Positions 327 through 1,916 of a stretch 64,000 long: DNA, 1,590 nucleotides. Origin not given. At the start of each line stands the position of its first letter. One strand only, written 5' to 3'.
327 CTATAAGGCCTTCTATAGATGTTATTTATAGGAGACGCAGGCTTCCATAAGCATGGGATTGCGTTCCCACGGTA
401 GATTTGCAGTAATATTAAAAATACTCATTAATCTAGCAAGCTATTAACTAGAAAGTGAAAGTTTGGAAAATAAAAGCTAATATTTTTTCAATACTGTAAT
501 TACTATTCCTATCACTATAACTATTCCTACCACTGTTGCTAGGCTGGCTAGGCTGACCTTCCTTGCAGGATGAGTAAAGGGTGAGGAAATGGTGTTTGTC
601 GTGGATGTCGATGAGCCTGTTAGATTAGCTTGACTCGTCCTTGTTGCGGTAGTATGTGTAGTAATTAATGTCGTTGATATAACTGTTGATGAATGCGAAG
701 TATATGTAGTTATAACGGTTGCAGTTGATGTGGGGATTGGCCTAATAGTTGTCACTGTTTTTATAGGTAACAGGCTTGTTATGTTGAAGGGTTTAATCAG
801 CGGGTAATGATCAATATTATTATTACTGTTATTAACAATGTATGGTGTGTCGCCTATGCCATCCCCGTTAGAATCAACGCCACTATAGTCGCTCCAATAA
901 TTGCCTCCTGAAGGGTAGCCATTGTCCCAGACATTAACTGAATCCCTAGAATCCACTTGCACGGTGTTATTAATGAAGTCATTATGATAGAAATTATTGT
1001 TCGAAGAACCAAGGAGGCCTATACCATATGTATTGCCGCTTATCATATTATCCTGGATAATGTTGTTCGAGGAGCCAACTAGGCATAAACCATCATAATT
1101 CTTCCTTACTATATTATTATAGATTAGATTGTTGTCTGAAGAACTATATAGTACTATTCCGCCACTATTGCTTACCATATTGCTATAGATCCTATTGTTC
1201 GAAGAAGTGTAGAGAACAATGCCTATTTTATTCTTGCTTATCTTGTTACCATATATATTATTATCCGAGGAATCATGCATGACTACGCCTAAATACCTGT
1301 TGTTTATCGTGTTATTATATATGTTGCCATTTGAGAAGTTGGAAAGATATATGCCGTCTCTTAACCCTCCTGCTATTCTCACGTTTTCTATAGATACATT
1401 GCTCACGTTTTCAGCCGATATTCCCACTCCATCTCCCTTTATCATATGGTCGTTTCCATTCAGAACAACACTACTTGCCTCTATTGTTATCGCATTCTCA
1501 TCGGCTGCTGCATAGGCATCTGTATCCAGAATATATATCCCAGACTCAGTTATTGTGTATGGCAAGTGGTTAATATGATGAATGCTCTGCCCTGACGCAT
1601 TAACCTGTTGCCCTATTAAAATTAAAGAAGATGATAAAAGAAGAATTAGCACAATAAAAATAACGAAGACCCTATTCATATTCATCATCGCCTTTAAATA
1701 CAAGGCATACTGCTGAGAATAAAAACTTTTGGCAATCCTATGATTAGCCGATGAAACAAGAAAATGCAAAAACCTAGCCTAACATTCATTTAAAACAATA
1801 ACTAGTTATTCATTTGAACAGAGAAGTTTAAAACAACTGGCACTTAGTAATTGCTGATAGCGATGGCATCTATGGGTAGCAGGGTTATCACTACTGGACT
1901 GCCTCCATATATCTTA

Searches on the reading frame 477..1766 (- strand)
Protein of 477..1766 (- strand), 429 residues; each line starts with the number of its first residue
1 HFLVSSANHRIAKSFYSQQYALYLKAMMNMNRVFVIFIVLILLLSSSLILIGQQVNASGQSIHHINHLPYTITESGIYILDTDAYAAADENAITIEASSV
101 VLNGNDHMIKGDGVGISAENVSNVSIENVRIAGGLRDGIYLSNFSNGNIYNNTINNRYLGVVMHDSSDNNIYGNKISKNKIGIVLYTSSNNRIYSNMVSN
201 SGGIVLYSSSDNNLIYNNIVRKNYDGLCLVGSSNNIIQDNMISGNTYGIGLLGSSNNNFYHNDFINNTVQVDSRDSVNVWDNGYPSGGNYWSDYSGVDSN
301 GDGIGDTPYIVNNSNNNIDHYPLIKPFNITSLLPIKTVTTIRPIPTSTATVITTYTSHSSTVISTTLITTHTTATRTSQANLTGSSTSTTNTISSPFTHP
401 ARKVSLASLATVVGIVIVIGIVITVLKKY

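Call 60: search_protein_families(library=pfam, proteins=[window:477-1766:-], max_evalue=0.00001)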
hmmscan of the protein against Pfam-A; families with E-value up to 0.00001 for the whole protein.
window:477-1766:- (429 aa): 2 families
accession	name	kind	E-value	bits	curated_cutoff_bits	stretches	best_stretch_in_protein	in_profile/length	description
PF13229.12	Beta_helix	-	6.2e-39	133.6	25.9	3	115-264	2-158/158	Right handed beta helix region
PF05048.19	NosD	-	1.2e-29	103.8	23.6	2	197-296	100-212/212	Periplasmic copper-binding protein (NosD)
